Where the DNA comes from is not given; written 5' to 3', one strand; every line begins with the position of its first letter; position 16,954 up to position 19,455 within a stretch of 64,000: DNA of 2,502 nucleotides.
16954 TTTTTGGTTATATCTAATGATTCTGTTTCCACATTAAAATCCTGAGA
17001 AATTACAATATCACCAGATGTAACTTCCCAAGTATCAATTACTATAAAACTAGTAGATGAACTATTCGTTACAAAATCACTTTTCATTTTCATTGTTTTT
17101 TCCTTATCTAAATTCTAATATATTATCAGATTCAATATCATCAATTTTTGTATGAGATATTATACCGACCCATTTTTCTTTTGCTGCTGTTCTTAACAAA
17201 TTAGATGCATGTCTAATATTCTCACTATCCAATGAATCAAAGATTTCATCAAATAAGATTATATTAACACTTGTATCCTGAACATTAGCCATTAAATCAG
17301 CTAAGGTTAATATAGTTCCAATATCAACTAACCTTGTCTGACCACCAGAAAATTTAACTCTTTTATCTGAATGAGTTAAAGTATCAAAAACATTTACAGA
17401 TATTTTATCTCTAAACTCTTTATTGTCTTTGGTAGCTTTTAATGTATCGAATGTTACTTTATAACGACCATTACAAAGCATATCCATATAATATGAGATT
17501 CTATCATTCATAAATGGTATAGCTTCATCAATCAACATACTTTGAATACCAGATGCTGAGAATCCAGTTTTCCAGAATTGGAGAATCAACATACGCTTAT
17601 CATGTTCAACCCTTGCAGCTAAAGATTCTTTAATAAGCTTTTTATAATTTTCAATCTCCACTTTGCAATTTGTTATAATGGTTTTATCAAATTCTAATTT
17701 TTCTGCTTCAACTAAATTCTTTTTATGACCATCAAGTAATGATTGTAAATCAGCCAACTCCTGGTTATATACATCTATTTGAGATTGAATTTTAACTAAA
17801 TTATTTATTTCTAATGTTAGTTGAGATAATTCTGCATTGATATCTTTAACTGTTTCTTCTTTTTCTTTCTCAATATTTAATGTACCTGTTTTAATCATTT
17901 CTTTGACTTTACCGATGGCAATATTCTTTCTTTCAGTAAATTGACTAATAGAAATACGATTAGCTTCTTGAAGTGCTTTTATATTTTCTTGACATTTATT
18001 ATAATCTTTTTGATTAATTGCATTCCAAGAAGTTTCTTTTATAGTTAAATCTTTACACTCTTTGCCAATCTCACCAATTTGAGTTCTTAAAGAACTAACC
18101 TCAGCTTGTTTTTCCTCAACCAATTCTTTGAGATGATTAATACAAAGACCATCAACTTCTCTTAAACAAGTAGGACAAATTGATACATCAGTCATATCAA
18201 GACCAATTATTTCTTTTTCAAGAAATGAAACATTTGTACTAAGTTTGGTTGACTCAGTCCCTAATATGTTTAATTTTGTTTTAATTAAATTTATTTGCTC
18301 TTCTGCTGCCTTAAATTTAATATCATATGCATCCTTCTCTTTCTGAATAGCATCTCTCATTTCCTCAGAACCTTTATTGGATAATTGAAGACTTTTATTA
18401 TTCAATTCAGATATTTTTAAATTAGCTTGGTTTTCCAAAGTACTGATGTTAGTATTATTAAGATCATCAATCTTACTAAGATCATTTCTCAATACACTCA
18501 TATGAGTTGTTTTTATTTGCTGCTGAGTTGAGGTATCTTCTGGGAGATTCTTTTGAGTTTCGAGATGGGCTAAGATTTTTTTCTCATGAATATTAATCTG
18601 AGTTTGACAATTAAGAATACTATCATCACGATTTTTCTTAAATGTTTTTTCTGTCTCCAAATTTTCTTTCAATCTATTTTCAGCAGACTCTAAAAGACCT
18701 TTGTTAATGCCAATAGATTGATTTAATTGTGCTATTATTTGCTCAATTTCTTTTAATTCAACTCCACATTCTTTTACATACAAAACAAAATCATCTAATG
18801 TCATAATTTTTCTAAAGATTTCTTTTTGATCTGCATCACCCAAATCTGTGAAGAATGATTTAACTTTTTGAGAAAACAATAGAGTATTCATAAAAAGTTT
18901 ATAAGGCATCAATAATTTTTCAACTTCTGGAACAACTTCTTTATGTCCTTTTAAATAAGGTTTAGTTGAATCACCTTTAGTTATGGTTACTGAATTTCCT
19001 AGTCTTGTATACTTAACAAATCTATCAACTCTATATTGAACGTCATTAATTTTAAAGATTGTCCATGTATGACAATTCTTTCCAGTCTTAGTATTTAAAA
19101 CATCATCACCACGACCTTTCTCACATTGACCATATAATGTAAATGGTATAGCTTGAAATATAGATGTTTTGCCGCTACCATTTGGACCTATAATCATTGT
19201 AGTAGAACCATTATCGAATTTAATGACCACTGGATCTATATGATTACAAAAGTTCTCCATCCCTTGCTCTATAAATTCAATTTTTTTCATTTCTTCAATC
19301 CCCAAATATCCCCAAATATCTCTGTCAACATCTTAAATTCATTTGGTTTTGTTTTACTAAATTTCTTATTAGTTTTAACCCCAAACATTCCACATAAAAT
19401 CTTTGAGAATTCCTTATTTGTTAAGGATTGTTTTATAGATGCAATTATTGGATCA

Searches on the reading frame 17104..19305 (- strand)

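Call 19: search_protein_families(library=pfam, proteins=[window:17104-19305:-], max_evalue=0.01)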
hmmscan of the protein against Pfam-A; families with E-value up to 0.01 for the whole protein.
window:17104-19305:- (733 aa): 9 families
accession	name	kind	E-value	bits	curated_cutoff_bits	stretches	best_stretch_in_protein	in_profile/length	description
PF02463.25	SMC_N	-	7.5e-14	52.1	40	1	17-720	8-199/220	RecF/RecN/SMC N terminal domain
PF13558.12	SbcC_Walker_B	-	1.4e-06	28.9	27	1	646-705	27-89/90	SbcC/RAD50-like, Walker B motif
PF13476.12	AAA_23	-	6.3e-06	27.4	27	1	16-344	4-199/201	AAA domain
PF13304.12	AAA_21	-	3e-05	24.7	27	1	36-55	2-21/304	AAA domain, putative AbiEii toxin, Type IV TA system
PF13555.12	AAA_29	-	0.00013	22.1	27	1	26-60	15-49/61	P-loop containing region of AAA domain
PF13479.12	AAA_24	-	0.00031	21.1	27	1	36-85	5-52/195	AAA domain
PF00005.33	ABC_tran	-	0.00087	20.3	25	1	26-54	4-32/137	ABC transporter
PF12467.13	CMV_1a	-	0.001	19.8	25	0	143-195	18-71/184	Cucumber mosaic virus 1a protein family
PF13514.12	AAA_27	-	0.0067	16.5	22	0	30-61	21-54/206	AAA domain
